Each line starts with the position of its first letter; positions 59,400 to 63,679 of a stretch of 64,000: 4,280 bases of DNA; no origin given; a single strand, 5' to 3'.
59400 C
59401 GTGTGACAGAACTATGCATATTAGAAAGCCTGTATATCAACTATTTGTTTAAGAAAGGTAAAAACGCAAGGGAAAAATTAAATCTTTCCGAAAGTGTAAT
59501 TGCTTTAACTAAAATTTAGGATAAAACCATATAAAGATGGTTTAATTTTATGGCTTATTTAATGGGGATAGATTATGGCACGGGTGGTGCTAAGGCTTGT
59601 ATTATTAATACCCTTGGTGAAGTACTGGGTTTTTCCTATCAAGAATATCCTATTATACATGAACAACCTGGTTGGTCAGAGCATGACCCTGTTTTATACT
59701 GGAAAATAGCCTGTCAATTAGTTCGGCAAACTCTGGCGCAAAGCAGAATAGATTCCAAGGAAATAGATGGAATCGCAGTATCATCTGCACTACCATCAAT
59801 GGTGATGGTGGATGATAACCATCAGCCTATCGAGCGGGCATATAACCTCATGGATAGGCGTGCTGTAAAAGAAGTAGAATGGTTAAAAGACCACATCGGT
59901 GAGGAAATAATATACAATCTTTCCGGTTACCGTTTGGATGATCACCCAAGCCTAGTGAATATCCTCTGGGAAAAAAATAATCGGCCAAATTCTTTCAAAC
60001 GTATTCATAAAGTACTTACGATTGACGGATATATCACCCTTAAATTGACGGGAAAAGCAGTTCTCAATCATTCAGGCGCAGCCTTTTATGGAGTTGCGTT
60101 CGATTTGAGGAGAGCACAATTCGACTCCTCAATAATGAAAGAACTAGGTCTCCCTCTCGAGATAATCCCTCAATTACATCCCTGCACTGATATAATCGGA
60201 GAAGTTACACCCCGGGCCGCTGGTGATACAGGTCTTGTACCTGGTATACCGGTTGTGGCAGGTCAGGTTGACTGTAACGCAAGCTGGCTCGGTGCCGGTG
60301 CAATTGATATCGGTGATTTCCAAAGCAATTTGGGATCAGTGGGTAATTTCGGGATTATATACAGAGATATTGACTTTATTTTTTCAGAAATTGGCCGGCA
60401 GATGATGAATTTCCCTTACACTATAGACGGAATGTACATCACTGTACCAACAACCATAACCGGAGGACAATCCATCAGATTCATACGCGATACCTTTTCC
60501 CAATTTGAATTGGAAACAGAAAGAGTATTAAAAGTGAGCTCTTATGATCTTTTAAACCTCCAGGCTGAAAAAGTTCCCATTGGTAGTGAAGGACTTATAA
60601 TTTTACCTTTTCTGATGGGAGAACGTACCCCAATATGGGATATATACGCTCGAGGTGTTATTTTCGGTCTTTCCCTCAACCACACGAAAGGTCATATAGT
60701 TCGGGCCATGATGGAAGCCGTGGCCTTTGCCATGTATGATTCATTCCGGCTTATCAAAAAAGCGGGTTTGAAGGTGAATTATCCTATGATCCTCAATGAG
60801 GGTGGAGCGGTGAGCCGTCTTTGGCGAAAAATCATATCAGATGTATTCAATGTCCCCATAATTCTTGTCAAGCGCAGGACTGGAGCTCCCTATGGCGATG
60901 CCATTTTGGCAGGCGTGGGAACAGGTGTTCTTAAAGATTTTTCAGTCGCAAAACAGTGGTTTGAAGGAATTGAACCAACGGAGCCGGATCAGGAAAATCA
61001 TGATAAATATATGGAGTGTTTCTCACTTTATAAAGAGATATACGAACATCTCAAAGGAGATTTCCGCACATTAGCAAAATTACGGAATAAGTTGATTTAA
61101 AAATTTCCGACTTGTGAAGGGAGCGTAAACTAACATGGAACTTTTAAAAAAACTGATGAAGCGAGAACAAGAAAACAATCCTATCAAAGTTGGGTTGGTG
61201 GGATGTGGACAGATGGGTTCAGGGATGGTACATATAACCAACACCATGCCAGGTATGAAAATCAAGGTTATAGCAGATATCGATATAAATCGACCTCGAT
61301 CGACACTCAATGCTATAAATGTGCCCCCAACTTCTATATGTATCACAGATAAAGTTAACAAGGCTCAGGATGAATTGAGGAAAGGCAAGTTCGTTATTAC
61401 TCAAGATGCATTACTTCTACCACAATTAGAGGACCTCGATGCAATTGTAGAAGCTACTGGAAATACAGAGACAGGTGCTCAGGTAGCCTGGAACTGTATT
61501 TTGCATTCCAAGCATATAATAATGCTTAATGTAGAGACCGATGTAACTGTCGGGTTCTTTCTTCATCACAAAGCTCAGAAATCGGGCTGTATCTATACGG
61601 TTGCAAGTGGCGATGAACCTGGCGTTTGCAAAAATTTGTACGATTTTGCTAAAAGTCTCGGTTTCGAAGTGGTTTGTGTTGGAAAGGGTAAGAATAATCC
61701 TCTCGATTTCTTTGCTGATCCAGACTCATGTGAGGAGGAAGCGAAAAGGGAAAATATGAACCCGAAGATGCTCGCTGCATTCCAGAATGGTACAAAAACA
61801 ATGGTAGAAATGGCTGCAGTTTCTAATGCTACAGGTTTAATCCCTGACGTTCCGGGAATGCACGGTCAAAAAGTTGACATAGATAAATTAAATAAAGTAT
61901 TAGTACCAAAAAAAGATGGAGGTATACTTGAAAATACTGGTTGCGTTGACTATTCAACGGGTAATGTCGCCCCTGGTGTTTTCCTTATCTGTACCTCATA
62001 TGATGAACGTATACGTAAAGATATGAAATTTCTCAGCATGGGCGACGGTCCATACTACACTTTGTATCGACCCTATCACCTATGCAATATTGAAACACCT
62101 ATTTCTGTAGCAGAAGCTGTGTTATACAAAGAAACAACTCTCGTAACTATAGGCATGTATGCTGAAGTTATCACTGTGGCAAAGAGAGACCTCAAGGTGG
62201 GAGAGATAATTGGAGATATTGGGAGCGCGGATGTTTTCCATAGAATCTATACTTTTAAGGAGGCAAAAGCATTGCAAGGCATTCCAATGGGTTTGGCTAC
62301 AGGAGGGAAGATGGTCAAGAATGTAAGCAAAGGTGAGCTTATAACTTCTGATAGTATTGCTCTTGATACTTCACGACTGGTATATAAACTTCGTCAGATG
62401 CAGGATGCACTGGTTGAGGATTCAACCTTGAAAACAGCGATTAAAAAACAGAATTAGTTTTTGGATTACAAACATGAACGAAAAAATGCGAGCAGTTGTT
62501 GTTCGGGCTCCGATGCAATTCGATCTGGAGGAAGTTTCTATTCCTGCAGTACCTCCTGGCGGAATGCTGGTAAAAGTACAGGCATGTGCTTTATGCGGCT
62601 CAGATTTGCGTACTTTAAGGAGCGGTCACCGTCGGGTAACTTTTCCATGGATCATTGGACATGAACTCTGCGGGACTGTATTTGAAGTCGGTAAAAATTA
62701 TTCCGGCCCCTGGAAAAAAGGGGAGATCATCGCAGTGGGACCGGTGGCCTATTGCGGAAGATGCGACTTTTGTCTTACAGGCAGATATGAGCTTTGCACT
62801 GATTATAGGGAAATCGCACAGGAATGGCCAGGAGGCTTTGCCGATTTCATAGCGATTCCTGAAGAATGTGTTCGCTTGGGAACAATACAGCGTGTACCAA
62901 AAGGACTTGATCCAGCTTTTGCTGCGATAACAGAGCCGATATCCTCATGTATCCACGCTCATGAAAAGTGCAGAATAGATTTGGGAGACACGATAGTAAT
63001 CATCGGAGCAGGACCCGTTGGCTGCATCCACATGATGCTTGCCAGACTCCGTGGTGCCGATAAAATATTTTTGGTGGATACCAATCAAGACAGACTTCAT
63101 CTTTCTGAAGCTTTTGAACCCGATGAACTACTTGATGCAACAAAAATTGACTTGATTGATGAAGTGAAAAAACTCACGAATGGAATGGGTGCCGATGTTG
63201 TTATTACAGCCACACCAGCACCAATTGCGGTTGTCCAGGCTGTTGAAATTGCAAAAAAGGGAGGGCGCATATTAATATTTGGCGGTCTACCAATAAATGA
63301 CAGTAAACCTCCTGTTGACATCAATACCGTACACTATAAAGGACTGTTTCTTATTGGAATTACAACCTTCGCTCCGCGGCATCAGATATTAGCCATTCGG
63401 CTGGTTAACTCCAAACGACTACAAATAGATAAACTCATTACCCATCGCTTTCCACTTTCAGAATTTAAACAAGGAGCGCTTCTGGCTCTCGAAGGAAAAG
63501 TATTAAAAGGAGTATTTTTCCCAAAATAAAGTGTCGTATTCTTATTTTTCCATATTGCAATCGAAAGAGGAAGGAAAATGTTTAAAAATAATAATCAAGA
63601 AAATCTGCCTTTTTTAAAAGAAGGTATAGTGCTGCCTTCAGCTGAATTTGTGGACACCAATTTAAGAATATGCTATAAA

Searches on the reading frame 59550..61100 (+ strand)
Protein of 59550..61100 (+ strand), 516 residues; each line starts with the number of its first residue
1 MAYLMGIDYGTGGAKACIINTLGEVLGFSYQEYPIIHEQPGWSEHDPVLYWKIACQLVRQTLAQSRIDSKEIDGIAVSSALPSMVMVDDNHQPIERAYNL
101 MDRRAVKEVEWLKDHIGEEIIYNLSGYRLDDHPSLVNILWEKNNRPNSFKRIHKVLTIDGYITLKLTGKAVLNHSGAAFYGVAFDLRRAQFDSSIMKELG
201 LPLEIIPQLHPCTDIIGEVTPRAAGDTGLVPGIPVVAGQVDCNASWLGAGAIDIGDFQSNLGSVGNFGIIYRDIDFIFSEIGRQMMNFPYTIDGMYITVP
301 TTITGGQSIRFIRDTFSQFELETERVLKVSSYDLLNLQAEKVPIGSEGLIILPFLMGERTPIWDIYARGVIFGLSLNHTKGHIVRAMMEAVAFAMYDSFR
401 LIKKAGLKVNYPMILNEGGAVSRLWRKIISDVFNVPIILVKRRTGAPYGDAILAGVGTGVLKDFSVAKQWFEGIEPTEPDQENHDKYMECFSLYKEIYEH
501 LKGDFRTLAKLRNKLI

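Call 19: search_protein_families(library=pfam, proteins=[window:59550-61100:+], max_evalue=0.00001)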
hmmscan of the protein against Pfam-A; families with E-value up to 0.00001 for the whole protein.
window:59550-61100:+ (516 aa): 2 families
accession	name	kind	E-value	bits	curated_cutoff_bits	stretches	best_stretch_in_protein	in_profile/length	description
PF00370.27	FGGY_N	-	6.5e-53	180.3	28.8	1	3-248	1-245/245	FGGY family of carbohydrate kinases, N-terminal domain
PF02782.22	FGGY_C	-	9.9e-20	71.6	27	1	294-456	36-196/198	FGGY family of carbohydrate kinases, C-terminal domain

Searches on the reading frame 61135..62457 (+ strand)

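Call 19: search_protein_families(library=pfam, proteins=[window:61135-62457:+], max_evalue=0.00001)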
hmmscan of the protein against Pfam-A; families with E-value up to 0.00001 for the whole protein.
window:61135-62457:+ (440 aa): 1 family
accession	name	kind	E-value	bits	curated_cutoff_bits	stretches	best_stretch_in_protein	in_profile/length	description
PF21135.2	DRL_cat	-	1.2e-66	224.2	27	1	159-321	1-164/164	Oxidoreductase DRL, catalytic domain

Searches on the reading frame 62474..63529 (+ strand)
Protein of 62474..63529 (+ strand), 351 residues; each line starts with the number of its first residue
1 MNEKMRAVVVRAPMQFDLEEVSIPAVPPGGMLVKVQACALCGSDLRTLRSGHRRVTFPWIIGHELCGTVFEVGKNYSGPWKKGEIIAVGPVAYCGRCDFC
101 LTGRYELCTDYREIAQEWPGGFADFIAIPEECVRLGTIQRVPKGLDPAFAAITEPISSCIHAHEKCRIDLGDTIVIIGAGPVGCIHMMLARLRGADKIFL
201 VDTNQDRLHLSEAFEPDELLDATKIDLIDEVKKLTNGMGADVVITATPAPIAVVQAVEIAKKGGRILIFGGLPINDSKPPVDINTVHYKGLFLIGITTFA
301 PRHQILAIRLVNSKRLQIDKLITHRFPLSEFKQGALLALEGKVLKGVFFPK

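Call 19: search_protein_families(library=pfam, proteins=[window:62474-63529:+], max_evalue=0.00001)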
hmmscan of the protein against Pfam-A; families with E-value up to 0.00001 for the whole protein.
window:62474-63529:+ (351 aa): 3 families
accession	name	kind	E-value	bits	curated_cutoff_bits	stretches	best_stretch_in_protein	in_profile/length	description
PF08240.17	ADH_N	-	3.6e-23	82.2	23.5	1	28-132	2-98/104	Alcohol dehydrogenase GroES-like domain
PF00107.32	ADH_zinc_N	-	1.6e-20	73.8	31.8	1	181-300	1-116/129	Zinc-binding dehydrogenase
PF16912.11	Glu_dehyd_C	-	6.9e-09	35.9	34.9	1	172-333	32-196/211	Glucose dehydrogenase C-terminus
